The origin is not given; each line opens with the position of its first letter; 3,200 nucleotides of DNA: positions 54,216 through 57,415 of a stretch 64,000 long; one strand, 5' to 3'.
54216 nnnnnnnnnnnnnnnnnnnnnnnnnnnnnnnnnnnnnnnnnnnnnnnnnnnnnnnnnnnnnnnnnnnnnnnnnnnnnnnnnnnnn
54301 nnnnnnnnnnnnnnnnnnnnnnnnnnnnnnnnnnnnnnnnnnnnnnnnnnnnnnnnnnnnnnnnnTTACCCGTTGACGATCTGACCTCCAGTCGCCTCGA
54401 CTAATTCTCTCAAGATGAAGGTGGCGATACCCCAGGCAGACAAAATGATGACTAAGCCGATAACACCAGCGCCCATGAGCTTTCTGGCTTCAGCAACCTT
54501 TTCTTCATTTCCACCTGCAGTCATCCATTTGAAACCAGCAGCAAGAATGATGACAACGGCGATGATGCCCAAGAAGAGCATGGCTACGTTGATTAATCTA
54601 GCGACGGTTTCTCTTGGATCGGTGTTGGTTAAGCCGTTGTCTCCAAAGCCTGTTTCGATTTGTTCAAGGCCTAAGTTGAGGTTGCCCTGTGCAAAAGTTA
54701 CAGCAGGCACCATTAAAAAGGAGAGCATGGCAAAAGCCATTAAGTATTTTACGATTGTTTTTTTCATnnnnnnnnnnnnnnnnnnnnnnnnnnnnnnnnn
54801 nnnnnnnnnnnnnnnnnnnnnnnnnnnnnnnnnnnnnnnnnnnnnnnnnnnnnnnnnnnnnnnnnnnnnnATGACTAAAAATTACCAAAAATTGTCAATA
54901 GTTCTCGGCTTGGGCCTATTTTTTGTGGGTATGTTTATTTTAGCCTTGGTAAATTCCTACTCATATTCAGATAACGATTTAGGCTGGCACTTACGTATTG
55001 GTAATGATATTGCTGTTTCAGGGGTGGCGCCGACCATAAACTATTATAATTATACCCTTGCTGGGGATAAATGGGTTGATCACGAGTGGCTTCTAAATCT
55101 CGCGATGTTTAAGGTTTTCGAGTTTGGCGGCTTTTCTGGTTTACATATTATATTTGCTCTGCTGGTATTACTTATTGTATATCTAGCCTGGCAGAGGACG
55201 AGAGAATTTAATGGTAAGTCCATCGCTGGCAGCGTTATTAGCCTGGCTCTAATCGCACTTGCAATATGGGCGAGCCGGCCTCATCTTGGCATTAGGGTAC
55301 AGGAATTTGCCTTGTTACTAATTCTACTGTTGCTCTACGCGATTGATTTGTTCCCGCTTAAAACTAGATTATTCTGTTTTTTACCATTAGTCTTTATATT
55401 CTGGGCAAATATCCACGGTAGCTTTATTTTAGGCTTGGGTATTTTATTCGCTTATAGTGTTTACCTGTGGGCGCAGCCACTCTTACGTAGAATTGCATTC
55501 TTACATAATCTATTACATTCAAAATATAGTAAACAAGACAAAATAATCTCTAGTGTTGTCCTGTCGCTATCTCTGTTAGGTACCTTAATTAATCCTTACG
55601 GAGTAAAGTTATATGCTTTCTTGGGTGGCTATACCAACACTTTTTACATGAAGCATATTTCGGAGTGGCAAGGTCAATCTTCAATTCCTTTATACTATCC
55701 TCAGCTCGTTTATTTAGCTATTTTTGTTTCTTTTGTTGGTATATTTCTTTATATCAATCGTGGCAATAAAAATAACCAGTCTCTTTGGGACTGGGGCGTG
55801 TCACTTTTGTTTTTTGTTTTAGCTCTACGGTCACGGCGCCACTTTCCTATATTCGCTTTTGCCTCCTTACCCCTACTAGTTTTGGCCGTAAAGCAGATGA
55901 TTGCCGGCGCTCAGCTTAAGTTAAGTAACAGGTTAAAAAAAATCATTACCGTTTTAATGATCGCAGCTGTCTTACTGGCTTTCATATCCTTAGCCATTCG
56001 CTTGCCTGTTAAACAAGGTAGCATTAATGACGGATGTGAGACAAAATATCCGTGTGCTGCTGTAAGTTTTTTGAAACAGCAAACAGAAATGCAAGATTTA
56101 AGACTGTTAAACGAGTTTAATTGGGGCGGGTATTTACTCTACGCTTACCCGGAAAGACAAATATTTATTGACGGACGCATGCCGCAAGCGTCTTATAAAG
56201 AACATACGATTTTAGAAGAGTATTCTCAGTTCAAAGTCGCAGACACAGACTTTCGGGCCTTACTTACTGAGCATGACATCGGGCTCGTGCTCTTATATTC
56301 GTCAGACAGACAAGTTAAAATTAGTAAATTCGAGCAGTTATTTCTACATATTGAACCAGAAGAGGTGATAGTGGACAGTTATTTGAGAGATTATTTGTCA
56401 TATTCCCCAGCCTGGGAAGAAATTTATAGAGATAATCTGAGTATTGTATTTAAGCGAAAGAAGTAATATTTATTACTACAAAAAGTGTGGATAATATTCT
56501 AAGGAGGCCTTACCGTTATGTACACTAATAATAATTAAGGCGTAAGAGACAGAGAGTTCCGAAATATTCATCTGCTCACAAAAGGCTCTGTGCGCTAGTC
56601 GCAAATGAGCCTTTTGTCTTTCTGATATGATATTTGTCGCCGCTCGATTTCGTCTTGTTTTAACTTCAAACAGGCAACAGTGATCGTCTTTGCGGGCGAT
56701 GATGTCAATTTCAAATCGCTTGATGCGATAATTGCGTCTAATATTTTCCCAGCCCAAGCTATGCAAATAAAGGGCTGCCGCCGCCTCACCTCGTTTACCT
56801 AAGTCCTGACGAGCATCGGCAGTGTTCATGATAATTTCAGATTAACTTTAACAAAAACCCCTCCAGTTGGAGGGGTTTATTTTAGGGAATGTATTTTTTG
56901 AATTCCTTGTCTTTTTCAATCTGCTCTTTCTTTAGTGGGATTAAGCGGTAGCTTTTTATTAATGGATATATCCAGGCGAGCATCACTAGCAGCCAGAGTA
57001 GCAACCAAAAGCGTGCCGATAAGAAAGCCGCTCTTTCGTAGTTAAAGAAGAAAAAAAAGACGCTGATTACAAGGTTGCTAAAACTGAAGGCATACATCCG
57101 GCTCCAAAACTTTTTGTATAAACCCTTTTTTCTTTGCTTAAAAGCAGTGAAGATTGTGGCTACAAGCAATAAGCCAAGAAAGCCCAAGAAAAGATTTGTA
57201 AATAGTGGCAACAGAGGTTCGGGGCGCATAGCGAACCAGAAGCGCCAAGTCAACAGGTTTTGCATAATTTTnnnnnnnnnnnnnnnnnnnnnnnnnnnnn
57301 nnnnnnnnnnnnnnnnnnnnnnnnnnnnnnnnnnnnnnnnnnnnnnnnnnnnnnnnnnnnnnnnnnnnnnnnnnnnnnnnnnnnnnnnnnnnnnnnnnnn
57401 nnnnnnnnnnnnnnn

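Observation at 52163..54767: Tandem array of six paralogous TrbC/VirB2-like pilin-family genes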

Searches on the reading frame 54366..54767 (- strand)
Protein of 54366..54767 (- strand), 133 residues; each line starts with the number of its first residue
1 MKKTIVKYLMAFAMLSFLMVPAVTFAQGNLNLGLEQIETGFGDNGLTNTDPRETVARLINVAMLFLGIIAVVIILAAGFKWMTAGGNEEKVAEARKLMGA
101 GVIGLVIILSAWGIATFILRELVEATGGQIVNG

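Call 3: search_protein_families(library=pfam, proteins=[window:54366-54767:-], max_evalue=1)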
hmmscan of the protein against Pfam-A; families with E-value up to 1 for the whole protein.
window:54366-54767:- (133 aa): 7 families
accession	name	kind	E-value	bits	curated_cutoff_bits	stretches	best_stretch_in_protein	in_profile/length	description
PF18895.5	T4SS_pilin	-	2e-10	41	26.6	1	57-118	11-71/71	Type IV secretion system pilin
PF02322.20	Cyt_bd_oxida_II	-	0.0042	16.9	35.6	1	10-118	115-211/302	Cytochrome bd terminal oxidase subunit II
PF04956.18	TrbC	-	0.018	15.7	27.9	1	7-118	11-98/98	TrbC/VIRB2 pilin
PF05987.18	DUF898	-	0.048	13.2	28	1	21-112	150-240/336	Bacterial protein of unknown function (DUF898)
PF09534.15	Trp_oprn_chp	-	0.15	12.3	29.6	1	64-118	2-57/180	Tryptophan-associated transmembrane protein (Trp_oprn_chp)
PF07885.22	Ion_trans_2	-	0.23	11.8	22.5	1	50-83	45-78/79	Ion channel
PF04893.22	Yip1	-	0.44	10.8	28.6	0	14-115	29-117/173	Yip1 domain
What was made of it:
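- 54366..54767 (-): Pilin gene A (133 aa), the proposed major subunit. PF18895 scores 41.0 bits (call 3).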

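Call 4: search_protein_families(library=ncbifam, proteins=[window:54366-54767:-], max_evalue=1)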
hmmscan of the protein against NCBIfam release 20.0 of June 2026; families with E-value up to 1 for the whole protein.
window:54366-54767:- (133 aa): 3 families
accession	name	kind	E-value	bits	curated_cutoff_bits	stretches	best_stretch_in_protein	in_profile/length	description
NF045849.1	ICE_MMCAP2_0565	equivalog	3.8e-09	36.1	40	1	58-119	16-77/80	Mbov_0395 family pilin-like conjugal transfer protein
NF011607.0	PRK15033.1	subfamily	0.17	10.8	524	1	66-121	280-334/389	tricarballylate utilization 4Fe-4S protein TcuB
TIGR02234.1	trp_oprn_chp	hypoth_equivalog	0.22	11.4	71.15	1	58-121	3-71/202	TIGR02234 family membrane protein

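Call 52: find_related_loci(query=A2, collection=genome_contigs, flank=6000)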
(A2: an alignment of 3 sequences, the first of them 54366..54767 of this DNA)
Query A2 (133 aa) in genome_contigs; peptide patterns used: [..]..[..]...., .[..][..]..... (x = any residue, [..] = any of these).
493 stretches matched a pattern; 335 encode a relative of the query (tblastn E <= 1e-3); the best 80 are kept; 79 distinct loci.
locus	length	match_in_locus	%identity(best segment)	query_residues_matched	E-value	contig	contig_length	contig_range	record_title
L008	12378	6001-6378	75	1-126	9e-59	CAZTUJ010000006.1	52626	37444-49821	MAG TPA_asm: uncultured Gammaproteobacteria bacterium isolate SRP272421_co2_96 genome assembly, contig: NODE_1031_length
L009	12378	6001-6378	75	1-126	3e-58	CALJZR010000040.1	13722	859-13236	MAG TPA_asm: uncultured bacterium isolate SRR3330157_bin.27_CONCOCT_v1.1_MAG genome assembly, contig: ERZ724089.3291, wh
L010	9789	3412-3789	75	1-126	4e-57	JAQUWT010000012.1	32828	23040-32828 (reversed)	MAG: Patescibacteria group bacterium isolate STD2_197 NODE_4735_length_32828_cov_5.091679_Sandtown_D2, whole genome shot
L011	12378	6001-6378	69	1-126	1e-53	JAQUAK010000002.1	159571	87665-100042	MAG: Patescibacteria group bacterium isolate STC_82 NODE_227_length_159571_cov_7.346065_Sandtown_C, whole genome shotgun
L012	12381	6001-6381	74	1-126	1e-52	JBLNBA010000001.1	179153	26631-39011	MAG: Bacillota bacterium isolate MAG163 PRJNA951521_bin23_renamed_0, whole genome shotgun sequence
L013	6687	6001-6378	69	1-127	3e-52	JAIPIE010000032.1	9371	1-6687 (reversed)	MAG: Patescibacteria group bacterium isolate Tobar13.5m-G67 Tobar13-5m-C8279, whole genome shotgun sequence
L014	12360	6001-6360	71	5-127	2e-51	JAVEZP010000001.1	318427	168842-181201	MAG: Patescibacteria group bacterium isolate BF4_68 NODE_35_length_318427_cov_32.135375_Biofilm4, whole genome shotgun s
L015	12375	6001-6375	68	1-127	1e-49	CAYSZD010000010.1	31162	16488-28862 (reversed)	MAG TPA_asm: uncultured Gammaproteobacteria bacterium isolate SRP263991_co7_112 genome assembly, contig: NODE_1906_lengt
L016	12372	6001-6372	66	1-126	9e-47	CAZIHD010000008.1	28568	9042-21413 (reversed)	MAG TPA_asm: uncultured Gammaproteobacteria bacterium isolate SRP089250_co1_144 genome assembly, contig: NODE_2493_lengt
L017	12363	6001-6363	67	1-126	2e-46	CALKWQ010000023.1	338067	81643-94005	MAG TPA_asm: uncultured bacterium isolate SRR6007447_bin.26_CONCOCT_v1.1_MAG genome assembly, contig: ERZ724101.3, whole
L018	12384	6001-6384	58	1-128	2e-43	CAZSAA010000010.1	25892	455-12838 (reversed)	MAG TPA_asm: uncultured Gammaproteobacteria bacterium isolate SRP192927_co2_182 genome assembly, contig: NODE_2637_lengt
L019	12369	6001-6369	58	3-125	2e-41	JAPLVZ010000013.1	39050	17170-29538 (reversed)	MAG: Candidatus Falkowbacteria bacterium isolate LacPavin_0419_WC90_MAG_43_11 LacPavin_0419_WC90_scaffold_612945, whole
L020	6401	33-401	57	3-125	1e-40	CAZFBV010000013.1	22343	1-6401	MAG TPA_asm: uncultured Gammaproteobacteria bacterium isolate SRP170004_co1_568 genome assembly, contig: NODE_3508_lengt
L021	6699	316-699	56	1-129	6e-41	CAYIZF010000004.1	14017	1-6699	MAG TPA_asm: uncultured Gammaproteobacteria bacterium isolate ERP122455_co1_171 genome assembly, contig: NODE_944_length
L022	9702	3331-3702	58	1-127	1e-40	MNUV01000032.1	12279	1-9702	MAG: Candidatus Falkowbacteria bacterium CG1_02_41_21 cg1_0.2_scaffold_4906_c, whole genome shotgun sequence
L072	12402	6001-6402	51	1-133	1e-32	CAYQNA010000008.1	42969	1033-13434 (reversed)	MAG TPA_asm: uncultured Gammaproteobacteria bacterium isolate SRP278252_co2_865 genome assembly, contig: NODE_1559_lengt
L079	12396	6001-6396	50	1-129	3e-32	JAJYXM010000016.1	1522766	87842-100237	MAG: bacterium isolate FK3.bin42 NODE_1_length_1522766_cov_4.043218, whole genome shotgun sequence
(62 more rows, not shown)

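Call 90: search_protein_families(library=pfam, proteins=[L072:859-1737:+, L072:1741-2667:+, L072:2633-4039:+, L072:4041-5258:+, L079:810-1904:+, L079:2173-3048:+, L079:3061-4509:+, L079:7426-9024:+, L079:9319-10362:+, L079:10424-12394:+], max_evalue=0.001)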
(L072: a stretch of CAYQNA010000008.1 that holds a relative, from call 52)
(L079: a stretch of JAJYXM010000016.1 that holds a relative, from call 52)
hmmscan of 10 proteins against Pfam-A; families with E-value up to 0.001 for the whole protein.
L072:859-1737:+ (292 aa): 2 families
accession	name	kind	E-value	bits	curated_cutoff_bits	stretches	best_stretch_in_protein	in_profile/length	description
PF00483.29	NTP_transferase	-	3.2e-24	86.3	21.2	1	8-271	1-239/245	Nucleotidyl transferase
PF12804.13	NTP_transf_3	-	0.00019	22.1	27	1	9-159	1-119/160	MobA-like NTP transferase domain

L072:1741-2667:+ (308 aa): 1 family
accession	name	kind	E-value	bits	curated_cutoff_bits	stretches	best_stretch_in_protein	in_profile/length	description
PF18895.5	T4SS_pilin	-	1.3e-07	32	26.6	1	236-304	3-71/71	Type IV secretion system pilin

L072:2633-4039:+ (468 aa): 3 families
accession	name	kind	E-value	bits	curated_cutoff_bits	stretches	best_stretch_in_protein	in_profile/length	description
PF13416.11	SBP_bac_8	-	2.7e-22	80.3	27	1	64-383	2-252/279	Bacterial extracellular solute-binding protein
PF01547.30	SBP_bac_1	-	2.4e-21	77.5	26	1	59-379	6-305/307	Bacterial extracellular solute-binding protein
PF13343.11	SBP_bac_6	-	0.00019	21.4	24.6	0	305-378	144-206/245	Bacterial extracellular solute-binding protein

L072:4041-5258:+ (405 aa): 1 family
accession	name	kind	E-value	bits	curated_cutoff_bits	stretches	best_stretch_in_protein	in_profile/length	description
PF18895.5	T4SS_pilin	-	5.4e-07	30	26.6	1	324-389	7-71/71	Type IV secretion system pilin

L079:810-1904:+ (364 aa): 3 families
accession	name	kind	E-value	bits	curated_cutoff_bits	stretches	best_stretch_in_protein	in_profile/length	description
PF06071.19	YchF-GTPase_C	-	3.4e-35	120.4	27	1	280-362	1-83/84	Protein of unknown function (DUF933)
PF01926.29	MMR_HSR1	-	1.7e-21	76.9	21.9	1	4-113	1-90/113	50S ribosome-binding GTPase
PF02421.24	FeoB_N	-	5.5e-08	32.9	27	1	4-49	2-47/156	Ferrous iron transport protein B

L079:2173-3048:+ (291 aa): 2 families
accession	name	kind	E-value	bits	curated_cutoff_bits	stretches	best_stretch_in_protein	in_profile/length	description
PF00483.29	NTP_transferase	-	6.9e-30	104.8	21.2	1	7-269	1-241/245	Nucleotidyl transferase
PF12804.13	NTP_transf_3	-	3e-05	24.7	27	1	8-68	1-54/160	MobA-like NTP transferase domain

L079:3061-4509:+ (482 aa): 1 family
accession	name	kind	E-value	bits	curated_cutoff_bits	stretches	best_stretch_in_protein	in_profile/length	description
PF01547.30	SBP_bac_1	-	1.4e-26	94.7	26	1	82-393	34-305/307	Bacterial extracellular solute-binding protein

L079:7426-9024:+ (532 aa): 0 families

L079:9319-10362:+ (347 aa): 0 families

L079:10424-12394:+ (657 aa): 0 families

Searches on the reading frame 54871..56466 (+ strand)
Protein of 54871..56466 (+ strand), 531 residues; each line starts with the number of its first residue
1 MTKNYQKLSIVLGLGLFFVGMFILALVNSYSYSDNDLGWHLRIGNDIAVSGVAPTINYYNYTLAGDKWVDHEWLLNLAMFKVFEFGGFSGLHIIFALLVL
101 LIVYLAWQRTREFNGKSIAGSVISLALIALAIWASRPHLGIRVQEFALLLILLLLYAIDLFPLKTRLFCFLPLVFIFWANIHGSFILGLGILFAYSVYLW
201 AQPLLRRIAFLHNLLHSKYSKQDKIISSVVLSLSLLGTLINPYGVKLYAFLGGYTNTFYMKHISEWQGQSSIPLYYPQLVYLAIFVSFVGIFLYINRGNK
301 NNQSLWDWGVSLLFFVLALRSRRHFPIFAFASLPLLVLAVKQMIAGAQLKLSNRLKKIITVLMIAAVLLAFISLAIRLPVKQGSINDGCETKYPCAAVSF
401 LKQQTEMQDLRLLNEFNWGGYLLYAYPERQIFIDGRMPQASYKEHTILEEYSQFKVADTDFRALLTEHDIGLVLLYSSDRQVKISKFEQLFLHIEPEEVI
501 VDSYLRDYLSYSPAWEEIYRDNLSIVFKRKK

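Call 9: search_protein_families(library=pfam, proteins=[window:54871-56466:+], max_evalue=0.01)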
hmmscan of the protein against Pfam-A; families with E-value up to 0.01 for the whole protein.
window:54871-56466:+ (531 aa): 0 families

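Call 43: search_protein_families(library=ncbifam, proteins=[window:54871-56466:+], max_evalue=1)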
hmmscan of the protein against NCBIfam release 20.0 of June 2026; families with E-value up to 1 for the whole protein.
window:54871-56466:+ (531 aa): 0 families

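Call 71: search_solved_structures(query=window:54871-56466:+, max_evalue=10)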
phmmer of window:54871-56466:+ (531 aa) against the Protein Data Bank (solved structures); distinct sequences matched with E-value up to 10: 0.

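Call 74: find_homologous_proteins(query=window:54871-56466:+, max_evalue=0.00001)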
Query window:54871-56466:+ (531 aa): 153 proteins with E <= 0.00001 among 8000 candidates; the best 120 are listed.
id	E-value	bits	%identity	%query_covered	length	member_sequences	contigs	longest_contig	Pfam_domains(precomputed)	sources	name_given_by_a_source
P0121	0.0e+0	1178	100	100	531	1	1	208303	-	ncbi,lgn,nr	ncbi:MAG: hypothetical protein Q8Q67_00920 [bacterium]|nr:hypothetical protein [bacterium]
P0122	0.0e+0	1035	86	100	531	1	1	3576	-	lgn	-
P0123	8.1e-265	898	73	100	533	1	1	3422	-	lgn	-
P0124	2.9e-151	523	46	100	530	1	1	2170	-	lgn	-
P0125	4.0e-151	523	45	100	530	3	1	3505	-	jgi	-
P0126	5.0e-147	509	46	97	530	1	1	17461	-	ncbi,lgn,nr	ncbi:hypothetical protein K9M09_02470 [Patescibacteria group bacterium]|nr:hypothetical protein [Pat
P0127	4.0e-146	506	47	100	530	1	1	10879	-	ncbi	-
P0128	5.9e-144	499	46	98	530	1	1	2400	-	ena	-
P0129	1.5e-142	494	47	100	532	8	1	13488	-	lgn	-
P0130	2.8e-141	490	47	100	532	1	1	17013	-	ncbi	-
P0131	3.4e-141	490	45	98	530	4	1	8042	-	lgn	-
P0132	1.1e-137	478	44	100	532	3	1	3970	-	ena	-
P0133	2.8e-136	474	45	100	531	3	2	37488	-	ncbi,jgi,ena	-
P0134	1.0e-134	469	46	100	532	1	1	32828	-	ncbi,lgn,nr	ncbi:MAG: hypothetical protein PHG95_03790 [Patescibacteria group bacterium]|nr:hypothetical protein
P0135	1.2e-134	468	45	100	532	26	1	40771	-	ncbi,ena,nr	ncbi:MAG TPA: hypothetical protein PKH52_01910 [bacterium]|nr:hypothetical protein [bacterium]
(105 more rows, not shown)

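Call 82: predict_structure(alignment_id=A6)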
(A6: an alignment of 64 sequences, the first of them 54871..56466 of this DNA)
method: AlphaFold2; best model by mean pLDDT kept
length: 531 residues; sequences in the alignment: 64
mean_pLDDT: 92.6   pTM: 0.92
mean pLDDT of the five models: 92.6, 92.3, 92.2, 91.3, 91.1
residues with pLDDT >= 90: 413; 70-90: 112; 50-70: 6; < 50: 0
segments of 3 or more residues with pLDDT < 50: none
pLDDT, mean of each block of 10 residues (from residue 1): 78 88 93 90 97 94 93 97 94 97 97 90 93 95 97 97 97 98 98 98 94 87 98 98 96 87 92 94 97 85 88 97 97 96 84 81 84 87 74 94 94 94 92 83 92 95 97 96 92 91 96 98 97 78
secondary structure, 60 per line:
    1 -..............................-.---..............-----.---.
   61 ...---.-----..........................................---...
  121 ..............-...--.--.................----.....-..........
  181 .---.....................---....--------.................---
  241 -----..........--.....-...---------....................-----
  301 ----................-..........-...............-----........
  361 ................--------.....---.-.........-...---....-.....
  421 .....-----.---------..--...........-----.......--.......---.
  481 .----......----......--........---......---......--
elements in order: H2-31 H37-50 H73-114 H118-134 H144-160 H165-169 H171-181 H185-205 H209-212 H221-237 H246-255 H258-262 H276-295 H305-320 H322-331 H333-347 H353-376 H385-388 H395-403 E411-414 H416-425 H447-455 H461-467 E470-476 H486-491 H496-499 H504-511 E515-520 E524-529

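Call 84: fold_search(model_id=the predicted structure, library=pdb)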
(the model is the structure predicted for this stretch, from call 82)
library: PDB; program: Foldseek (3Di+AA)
matches with E <= 10: 239; with E <= 0.001: 22
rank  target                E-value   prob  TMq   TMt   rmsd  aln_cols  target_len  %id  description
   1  6s7o_A                1.2e-08  1.00  0.62  0.52  11.8       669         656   13  Cryo-EM structure of human oligosaccharyltransferase complex OST-A (released 2019-12-18)
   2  8b6l_I                1.6e-08  1.00  0.59  0.48  11.6       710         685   12  Subtomogram average of the human Sec61-TRAP-OSTA-translocon (released 2022-12-07)
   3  6s7t_A                3.3e-08  1.00  0.63  0.48  11.2       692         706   12  Cryo-EM structure of human oligosaccharyltransferase complex OST-B (released 2019-12-18)
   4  9n9j_I                3.5e-08  1.00  0.64  0.50  10.1       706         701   13  Structure of a GRP94 folding intermediate engaged with a CCDC134- and FKBP11-bound secretory translocon (released 2025-11-19)
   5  8age_A                3.6e-08  1.00  0.66  0.56   9.9       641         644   10  Structure of yeast oligosaccharylransferase complex with acceptor peptide bound (released 2022-12-07)
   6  6ezn_F                4.5e-08  1.00  0.62  0.52  12.6       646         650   10  Cryo-EM structure of the yeast oligosaccharyltransferase (OST) complex (released 2018-01-17)
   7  7oci_F                7.2e-08  1.00  0.64  0.55  11.5       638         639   12  Cryo-EM structure of yeast Ost6p containing oligosaccharyltransferase complex (released 2022-02-16)
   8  7zli_A                7.9e-08  1.00  0.55  0.46  10.3       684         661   12  Cryo-EM structure of C-mannosyltransferase CeDPY19, in complex with Dol25-P-Man and bound to CMT2-Fab and anti-Fab nan (released 2023-01-11)
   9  7zlg_A                1.6e-07  1.00  0.57  0.48  11.2       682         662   12  Cryo-EM structure of C-mannosyltransferase CeDPY19, in complex with acceptor peptide and bound to CMT2-Fab and anti-Fa (released 2023-01-11)
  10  8agc_A                3.0e-07  1.00  0.64  0.51  10.5       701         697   10  Structure of yeast oligosaccharylransferase complex with lipid-linked oligosaccharide and non-acceptor peptide bound (released 2022-12-07)
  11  7zlh_A                5.7e-07  1.00  0.48  0.41  11.8       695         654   13  Cryo-EM structure of C-mannosyltransferase CeDPY19, in apo state, bound to CMT2-Fab and anti-Fab nanobody (released 2023-01-11)
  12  5gmy_A                1.9e-06  1.00  0.57  0.38  13.9       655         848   12  Crystal structure of the Archaeoglobus fulgidus oligosaccharyltransferase (O29867_ARCFU) tethered with an acceptor pep (released 2017-02-01)
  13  8agb_A                2.0e-06  1.00  0.63  0.53  11.9       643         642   10  Structure of yeast oligosaccharylransferase complex with lipid-linked oligosaccharide bound (released 2022-12-07)
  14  3wak                  2.7e-06  1.00  0.54  0.36  12.4       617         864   13  Crystal structure of the Archaeoglobus fulgidus oligosaccharyltransferase (O29867_ARCFU) in the apo form (released 2013-10-30)
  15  7e9s_A                4.6e-06  1.00  0.51  0.34  11.7       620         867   12  Archaeal oligosaccharyltransferase AglB from Archaeoglobus fulgidus in complex with an inhibitory peptide and a dolich (released 2021-09-08)
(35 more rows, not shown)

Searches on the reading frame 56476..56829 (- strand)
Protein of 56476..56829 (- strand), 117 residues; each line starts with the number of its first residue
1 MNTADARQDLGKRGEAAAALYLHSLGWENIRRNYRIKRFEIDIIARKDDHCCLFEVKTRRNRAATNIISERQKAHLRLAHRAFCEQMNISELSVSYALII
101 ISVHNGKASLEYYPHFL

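Call 9: search_protein_families(library=pfam, proteins=[window:56476-56829:-], max_evalue=0.01)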
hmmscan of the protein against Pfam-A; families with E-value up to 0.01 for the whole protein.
window:56476-56829:- (117 aa): 3 families
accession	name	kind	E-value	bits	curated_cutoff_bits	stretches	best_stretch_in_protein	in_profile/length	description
PF02021.23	UPF0102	-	2.8e-14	53.7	23.6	1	14-85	1-71/80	Uncharacterised protein family UPF0102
PF08378.17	NERD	-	9.5e-05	23.3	22.1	1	11-65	2-63/111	Nuclease-related domain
PF18743.7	AHJR-like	-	0.0065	16.5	26.1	1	37-70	41-74/123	REase_AHJR-like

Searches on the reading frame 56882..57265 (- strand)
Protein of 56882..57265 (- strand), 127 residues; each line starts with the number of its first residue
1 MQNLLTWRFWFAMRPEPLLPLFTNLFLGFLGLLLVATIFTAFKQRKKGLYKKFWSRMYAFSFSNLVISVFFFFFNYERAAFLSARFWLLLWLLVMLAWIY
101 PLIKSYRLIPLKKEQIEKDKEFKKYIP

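Call 9: search_protein_families(library=pfam, proteins=[window:56882-57265:-], max_evalue=0.01)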
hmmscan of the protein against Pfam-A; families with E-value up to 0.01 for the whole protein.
window:56882-57265:- (127 aa): 1 family
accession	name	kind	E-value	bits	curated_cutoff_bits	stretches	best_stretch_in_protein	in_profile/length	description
PF10067.14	DUF2306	-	0.0088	16.6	31.6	0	19-102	61-140/147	Predicted membrane protein (DUF2306)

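Call 43: search_protein_families(library=ncbifam, proteins=[window:56882-57265:-], max_evalue=1)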
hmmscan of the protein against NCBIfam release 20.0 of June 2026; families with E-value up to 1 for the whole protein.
window:56882-57265:- (127 aa): 1 family
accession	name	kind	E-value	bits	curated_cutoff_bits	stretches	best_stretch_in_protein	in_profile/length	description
TIGR03025.1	EPS_sugtrans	subfamily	0.023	13.9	295.55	1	22-101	27-106/445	exopolysaccharide biosynthesis polyprenyl glycosylphosphotransferase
